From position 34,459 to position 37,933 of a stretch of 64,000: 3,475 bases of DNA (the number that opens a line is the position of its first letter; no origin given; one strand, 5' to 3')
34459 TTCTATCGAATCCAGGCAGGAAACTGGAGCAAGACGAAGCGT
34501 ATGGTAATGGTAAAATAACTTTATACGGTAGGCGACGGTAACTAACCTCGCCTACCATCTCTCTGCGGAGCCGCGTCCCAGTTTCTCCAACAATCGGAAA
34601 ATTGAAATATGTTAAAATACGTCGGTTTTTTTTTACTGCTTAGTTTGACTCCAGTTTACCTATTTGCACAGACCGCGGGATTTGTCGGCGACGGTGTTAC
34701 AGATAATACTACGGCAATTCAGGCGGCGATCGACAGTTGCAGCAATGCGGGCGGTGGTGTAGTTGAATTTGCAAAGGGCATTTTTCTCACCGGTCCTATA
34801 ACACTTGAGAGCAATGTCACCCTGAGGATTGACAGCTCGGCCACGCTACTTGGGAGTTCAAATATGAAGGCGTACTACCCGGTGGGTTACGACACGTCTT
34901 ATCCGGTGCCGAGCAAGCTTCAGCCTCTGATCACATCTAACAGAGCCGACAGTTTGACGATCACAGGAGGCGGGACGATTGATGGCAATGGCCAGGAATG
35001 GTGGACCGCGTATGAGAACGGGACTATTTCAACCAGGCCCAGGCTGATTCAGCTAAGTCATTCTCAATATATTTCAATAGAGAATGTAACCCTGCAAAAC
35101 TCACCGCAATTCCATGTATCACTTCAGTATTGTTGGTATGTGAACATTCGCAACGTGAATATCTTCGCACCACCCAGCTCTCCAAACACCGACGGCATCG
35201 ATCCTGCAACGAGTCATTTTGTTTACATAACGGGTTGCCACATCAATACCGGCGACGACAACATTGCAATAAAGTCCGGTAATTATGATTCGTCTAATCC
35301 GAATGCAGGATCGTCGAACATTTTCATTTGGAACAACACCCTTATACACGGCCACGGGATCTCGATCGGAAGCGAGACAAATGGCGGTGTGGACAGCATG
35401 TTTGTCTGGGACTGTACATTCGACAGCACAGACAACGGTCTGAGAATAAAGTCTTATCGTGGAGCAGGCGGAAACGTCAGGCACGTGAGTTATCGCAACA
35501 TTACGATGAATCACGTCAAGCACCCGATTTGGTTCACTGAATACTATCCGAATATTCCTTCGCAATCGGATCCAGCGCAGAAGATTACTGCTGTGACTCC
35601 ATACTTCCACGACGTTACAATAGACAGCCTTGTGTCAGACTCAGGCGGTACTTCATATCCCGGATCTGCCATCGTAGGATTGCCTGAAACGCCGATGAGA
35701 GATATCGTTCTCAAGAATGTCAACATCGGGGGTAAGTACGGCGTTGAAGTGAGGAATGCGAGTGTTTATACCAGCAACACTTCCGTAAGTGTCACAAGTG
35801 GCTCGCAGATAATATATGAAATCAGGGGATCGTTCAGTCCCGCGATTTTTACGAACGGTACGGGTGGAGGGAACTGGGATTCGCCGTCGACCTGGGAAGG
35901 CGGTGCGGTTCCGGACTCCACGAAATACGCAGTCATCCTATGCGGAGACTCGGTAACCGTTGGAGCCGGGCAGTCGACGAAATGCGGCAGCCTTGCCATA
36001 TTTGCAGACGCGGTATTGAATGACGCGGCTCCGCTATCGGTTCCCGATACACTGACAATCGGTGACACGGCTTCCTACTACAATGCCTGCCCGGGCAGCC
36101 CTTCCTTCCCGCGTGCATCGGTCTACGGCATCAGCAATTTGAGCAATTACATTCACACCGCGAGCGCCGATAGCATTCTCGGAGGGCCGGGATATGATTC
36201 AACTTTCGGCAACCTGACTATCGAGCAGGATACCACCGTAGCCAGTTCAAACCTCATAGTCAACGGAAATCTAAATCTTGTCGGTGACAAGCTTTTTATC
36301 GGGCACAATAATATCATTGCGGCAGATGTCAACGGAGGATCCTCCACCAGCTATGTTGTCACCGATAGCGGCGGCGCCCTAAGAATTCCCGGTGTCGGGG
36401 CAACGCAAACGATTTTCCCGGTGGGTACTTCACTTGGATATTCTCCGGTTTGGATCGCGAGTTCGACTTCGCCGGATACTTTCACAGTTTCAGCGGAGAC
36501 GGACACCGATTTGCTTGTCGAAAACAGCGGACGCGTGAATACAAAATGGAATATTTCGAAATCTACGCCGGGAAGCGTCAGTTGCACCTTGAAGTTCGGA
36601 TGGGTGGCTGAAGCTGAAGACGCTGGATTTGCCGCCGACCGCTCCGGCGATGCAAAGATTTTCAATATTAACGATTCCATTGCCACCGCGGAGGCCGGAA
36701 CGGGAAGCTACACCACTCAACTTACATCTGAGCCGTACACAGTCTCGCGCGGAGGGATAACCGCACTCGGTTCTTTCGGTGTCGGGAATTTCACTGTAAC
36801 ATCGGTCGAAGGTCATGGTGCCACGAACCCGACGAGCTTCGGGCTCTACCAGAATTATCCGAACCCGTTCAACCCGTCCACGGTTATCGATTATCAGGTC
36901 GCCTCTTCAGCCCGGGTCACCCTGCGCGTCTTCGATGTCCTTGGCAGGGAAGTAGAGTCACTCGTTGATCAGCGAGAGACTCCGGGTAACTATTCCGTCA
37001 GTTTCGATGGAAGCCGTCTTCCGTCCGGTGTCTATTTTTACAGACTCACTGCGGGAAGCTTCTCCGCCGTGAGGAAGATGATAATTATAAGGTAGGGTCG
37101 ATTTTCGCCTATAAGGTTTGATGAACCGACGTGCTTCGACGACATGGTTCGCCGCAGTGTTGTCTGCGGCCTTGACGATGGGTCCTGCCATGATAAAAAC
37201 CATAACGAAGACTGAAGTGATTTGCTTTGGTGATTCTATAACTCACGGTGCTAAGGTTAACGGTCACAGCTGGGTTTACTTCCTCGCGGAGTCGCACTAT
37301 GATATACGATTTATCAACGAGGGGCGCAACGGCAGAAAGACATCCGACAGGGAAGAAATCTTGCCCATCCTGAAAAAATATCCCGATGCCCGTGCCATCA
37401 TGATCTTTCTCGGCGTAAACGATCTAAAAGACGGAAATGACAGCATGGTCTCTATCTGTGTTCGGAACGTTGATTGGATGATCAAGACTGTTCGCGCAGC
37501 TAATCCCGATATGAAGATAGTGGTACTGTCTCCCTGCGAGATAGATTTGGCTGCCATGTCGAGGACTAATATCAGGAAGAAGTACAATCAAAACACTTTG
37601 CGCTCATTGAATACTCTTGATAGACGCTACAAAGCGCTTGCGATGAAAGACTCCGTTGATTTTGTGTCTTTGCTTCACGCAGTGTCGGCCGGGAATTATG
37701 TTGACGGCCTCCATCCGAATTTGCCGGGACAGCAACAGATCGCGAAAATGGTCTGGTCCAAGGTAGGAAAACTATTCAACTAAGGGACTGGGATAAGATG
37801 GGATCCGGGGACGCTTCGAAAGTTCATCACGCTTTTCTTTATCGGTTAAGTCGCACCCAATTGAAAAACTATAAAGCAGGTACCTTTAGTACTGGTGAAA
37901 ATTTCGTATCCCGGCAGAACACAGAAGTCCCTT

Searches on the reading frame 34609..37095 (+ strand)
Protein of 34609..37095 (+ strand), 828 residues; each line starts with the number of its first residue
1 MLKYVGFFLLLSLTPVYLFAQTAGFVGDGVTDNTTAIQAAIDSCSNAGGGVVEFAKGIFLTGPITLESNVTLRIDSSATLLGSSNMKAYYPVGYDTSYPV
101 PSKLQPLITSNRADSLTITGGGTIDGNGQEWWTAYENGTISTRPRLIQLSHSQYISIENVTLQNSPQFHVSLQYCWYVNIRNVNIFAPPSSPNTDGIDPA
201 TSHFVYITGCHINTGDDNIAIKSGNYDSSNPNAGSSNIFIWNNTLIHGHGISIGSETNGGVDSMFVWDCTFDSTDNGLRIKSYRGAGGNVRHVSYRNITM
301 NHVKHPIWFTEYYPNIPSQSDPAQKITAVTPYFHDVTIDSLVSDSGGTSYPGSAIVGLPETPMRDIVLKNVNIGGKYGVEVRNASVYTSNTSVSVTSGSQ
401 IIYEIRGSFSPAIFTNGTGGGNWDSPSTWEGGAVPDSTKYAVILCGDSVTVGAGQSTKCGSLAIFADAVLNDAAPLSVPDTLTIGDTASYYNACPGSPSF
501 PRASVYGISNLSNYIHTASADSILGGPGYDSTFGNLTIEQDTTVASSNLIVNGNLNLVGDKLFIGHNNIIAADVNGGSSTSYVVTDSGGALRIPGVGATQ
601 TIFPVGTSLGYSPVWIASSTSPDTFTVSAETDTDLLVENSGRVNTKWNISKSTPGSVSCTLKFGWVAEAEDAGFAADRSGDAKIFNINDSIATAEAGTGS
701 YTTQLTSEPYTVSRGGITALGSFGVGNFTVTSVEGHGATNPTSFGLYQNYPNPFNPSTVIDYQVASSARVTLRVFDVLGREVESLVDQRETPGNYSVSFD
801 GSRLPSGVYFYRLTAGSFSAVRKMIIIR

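Call 9: search_protein_families(library=pfam, proteins=[window:34609-37095:+], max_evalue=0.1)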
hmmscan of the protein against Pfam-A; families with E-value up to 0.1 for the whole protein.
window:34609-37095:+ (828 aa): 5 families
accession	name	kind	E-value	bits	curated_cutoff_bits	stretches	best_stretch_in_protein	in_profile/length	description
PF00295.23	Glyco_hydro_28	-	1.7e-57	195.4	22.9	1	52-384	9-318/324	Glycosyl hydrolases family 28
PF18962.6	Por_Secre_tail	-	5.3e-11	43.1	27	1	750-826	2-75/75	Secretion system C-terminal sorting domain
PF12708.12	Pect-lyase_RHGA_epim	-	3.9e-05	24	27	1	22-277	6-211/213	Rhamnogalacturonase A/epimerase, pectate lyase-like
PF13860.13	FlgD_ig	-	0.0099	16.3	27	1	762-815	16-75/79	FlgD Ig-like domain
PF13585.12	CHU_C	-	0.013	16.1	27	1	765-815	24-72/86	CHU_C Type IX secretion signal domain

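Call 10: search_protein_families(library=ncbifam, proteins=[window:34609-37095:+], max_evalue=0.1)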
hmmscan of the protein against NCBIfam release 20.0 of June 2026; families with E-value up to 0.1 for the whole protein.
window:34609-37095:+ (828 aa): 8 families
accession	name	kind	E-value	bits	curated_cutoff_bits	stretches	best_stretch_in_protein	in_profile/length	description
NF051860.1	PolglcturonPglAAgro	equivalog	5.8e-56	190.2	600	1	29-374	102-465/502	polygalacturonase PglA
NF049899.1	RhamgalacuronBT4153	equivalog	1.7e-36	125.8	650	1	24-298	53-342/432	rhamnogalacturonidase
NF051861.1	PolglcturonPglBAgro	equivalog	4.5e-36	124.5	600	1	31-302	9-282/437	polygalacturonase PglB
NF049892.1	AlphdgalacturondseBT4155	equivalog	2.8e-34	118.6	800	2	138-304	200-367/454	alpha-d-galacturonidase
NF049898.1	RhamgalacuronBT4146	equivalog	9.4e-30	103.7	500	2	23-224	4-208/445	rhamnogalacturonidase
TIGR04183.1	Por_Secre_tail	domain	1.9e-12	47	23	1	750-826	2-71/72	T9SS type A sorting domain-containing protein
NF052323.1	T9SSA_dep_M6i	equivalog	9.9e-09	33.7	600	1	749-818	960-1029/1043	T9SS-dependent M6-like inactivated metalloprotease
NF038113.1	T9SSA_dep_M36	equivalog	7.1e-08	31.1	885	1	739-826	785-868/869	T9SS-dependent M36 family metallopeptidase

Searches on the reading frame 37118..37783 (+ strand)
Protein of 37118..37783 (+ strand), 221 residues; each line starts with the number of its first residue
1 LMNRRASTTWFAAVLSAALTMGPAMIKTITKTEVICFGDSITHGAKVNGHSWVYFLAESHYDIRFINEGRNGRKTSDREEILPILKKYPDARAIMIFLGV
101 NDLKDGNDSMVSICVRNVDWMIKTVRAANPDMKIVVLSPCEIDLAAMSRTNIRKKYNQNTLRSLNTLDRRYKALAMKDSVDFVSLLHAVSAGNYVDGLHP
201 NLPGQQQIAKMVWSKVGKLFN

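Call 11: search_protein_families(library=pfam, proteins=[window:37118-37783:+], max_evalue=0.001)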
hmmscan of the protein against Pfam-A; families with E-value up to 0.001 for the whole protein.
window:37118-37783:+ (221 aa): 2 families
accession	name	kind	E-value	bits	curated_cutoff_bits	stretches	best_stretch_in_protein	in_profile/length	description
PF13472.12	Lipase_GDSL_2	-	1.9e-20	74.5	32.9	1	36-206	1-177/178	GDSL-like Lipase/Acylhydrolase family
PF00657.28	Lipase_GDSL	-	5e-12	46.8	23.6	1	34-210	1-206/208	GDSL-like Lipase/Acylhydrolase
